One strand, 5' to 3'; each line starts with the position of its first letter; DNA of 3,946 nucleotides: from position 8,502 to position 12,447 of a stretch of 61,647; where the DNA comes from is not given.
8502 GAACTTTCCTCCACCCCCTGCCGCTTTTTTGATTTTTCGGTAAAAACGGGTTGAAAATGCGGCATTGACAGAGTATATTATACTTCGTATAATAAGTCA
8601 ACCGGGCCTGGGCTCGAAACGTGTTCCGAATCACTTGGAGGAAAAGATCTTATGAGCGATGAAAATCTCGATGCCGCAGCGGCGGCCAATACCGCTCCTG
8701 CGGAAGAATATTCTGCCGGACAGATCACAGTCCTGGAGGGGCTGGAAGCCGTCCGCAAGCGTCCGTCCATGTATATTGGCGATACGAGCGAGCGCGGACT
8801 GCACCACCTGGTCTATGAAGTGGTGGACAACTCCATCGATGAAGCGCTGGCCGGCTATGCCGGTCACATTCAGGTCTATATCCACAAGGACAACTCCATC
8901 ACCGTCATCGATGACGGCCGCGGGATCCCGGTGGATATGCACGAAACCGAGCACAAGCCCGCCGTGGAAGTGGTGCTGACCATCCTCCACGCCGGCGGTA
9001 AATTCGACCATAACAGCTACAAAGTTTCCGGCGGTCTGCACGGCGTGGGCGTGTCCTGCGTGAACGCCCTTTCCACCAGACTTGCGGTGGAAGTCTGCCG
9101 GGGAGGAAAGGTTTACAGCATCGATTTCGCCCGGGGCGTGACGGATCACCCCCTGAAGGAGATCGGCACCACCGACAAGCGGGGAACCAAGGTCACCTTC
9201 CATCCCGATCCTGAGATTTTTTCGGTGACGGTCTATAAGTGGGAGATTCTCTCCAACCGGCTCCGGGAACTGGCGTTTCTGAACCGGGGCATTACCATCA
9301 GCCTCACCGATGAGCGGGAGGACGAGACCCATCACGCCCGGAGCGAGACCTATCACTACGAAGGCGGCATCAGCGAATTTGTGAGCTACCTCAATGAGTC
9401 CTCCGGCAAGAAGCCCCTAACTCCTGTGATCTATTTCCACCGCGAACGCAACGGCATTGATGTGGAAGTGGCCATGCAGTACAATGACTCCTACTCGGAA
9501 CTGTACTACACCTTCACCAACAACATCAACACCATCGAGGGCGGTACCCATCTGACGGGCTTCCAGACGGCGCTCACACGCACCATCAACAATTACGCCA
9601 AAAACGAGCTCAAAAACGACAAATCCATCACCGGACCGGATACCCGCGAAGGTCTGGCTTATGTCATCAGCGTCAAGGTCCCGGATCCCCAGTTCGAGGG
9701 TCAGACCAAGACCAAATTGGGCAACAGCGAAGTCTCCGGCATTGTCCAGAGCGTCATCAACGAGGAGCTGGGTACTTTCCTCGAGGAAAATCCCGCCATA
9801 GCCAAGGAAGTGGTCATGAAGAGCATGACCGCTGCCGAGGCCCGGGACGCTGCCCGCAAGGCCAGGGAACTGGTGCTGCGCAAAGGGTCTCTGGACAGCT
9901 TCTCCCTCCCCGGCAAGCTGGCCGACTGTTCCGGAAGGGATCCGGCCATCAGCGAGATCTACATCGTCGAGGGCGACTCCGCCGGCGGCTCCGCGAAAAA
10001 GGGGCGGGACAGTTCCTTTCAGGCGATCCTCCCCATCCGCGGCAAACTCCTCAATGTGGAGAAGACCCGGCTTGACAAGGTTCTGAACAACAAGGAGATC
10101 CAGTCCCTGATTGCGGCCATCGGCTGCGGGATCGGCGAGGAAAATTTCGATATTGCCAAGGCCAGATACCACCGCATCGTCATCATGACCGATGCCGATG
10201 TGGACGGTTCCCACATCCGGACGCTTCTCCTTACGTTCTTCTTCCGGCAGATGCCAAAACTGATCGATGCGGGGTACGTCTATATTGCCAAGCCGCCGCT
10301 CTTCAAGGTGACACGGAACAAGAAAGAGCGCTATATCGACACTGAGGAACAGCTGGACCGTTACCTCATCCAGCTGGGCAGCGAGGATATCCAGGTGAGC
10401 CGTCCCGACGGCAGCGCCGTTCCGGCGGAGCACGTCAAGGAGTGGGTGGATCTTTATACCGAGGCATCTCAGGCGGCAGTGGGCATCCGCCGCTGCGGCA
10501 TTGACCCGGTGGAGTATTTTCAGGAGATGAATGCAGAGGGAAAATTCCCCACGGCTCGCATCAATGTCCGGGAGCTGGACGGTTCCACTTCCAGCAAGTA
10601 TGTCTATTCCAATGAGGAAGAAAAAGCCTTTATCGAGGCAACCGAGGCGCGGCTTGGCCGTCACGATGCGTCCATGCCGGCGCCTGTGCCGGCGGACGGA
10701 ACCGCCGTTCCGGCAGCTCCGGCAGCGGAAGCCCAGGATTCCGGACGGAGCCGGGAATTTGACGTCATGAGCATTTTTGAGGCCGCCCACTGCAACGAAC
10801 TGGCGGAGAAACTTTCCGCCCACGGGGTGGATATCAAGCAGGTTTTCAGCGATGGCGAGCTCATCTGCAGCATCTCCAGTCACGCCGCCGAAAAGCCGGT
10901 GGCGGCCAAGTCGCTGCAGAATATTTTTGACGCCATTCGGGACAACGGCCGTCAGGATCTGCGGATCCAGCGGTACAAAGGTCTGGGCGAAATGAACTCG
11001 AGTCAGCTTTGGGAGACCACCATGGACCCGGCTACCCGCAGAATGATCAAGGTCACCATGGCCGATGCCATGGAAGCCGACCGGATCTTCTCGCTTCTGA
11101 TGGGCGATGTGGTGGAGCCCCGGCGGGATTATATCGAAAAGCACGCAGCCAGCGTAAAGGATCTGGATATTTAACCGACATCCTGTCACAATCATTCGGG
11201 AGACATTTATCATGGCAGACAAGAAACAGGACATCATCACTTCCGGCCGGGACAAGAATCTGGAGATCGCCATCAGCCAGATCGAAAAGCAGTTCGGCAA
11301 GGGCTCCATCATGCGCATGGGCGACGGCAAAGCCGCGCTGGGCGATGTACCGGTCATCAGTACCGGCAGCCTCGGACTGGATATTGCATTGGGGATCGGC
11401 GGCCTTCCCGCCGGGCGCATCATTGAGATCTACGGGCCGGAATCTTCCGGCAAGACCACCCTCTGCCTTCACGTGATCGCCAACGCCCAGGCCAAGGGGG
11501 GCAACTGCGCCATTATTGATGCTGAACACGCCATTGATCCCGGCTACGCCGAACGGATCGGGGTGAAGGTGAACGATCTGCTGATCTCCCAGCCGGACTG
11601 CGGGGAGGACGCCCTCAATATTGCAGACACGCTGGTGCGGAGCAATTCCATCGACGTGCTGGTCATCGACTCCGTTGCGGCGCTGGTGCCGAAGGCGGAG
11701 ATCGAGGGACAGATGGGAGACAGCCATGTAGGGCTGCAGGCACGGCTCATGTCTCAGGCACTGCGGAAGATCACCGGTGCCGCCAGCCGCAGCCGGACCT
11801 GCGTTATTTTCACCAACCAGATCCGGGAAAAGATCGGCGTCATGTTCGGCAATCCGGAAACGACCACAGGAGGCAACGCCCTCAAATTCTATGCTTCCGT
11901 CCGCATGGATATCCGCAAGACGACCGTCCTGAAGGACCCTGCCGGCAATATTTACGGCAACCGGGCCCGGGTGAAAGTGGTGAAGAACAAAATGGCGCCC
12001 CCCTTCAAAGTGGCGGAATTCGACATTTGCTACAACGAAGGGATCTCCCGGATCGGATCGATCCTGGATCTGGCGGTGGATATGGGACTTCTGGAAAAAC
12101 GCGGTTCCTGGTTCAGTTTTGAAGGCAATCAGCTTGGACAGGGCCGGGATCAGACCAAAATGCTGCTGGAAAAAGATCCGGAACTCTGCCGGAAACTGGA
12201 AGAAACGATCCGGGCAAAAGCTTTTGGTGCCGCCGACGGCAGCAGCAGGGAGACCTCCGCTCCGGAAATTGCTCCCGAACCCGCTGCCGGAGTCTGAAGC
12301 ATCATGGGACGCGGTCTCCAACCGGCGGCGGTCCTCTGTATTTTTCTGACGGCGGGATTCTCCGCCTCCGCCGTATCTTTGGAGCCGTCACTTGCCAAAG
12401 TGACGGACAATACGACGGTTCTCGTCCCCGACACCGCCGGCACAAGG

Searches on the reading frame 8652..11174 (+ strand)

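Call 10: search_protein_families(library=pfam, proteins=[window:8652-11174:+], max_evalue=0.001)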
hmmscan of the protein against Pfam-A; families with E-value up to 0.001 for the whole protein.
window:8652-11174:+ (840 aa): 4 families
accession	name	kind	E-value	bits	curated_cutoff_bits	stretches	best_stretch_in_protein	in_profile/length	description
PF00204.31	DNA_gyraseB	-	4.3e-58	196.1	27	1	239-406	1-172/173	DNA gyrase B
PF00986.26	DNA_gyraseB_C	-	7.5e-30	103.3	29.8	1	768-829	2-63/63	DNA gyrase B subunit, carboxyl terminus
PF01751.28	Toprim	-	7.7e-19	68.1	23.1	1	435-546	1-94/96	Toprim domain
PF02518.31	HATPase_c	-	4.3e-18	66.2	26.4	1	47-187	3-109/111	Histidine kinase-, DNA gyrase B-, and HSP90-like ATPase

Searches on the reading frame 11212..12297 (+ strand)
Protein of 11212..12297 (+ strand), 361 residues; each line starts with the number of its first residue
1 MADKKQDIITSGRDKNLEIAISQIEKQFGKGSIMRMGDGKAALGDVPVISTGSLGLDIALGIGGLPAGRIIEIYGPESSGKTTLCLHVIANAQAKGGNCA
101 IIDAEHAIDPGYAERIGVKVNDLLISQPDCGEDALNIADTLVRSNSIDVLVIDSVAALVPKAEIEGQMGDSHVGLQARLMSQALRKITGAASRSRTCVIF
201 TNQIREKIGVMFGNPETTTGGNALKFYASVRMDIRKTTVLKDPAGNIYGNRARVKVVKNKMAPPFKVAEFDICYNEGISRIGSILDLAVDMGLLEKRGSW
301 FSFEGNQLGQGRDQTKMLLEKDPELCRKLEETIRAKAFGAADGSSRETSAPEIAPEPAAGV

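Call 10: search_protein_families(library=pfam, proteins=[window:11212-12297:+], max_evalue=0.001)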
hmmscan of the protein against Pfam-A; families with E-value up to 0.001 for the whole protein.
window:11212-12297:+ (361 aa): 8 families
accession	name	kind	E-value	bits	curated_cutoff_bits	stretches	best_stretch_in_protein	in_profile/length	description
PF00154.27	RecA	-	5.8e-132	439.4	27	1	15-279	1-262/262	recA bacterial DNA recombination protein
PF21096.2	RecA_C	-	2.2e-20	72.9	27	1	282-336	1-55/57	RecA C-terminal domain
PF08423.17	Rad51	-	3e-11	43.5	22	1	48-237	7-212/244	Rad51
PF06745.19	ATPase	-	2.9e-07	30.6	26.6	1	50-105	2-57/231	KaiC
PF13479.12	AAA_24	-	0.00015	22.1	27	1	71-160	5-78/195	AAA domain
PF01637.24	ATPase_2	-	0.00023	21.5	33.2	1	69-116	21-68/225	ATPase domain predominantly from Archaea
PF00004.35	AAA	-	0.00048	21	21.2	1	73-204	3-111/131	ATPase family associated with various cellular activities (AAA)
PF13481.12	AAA_25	-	0.00083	19.5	27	0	64-117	29-92/195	AAA domain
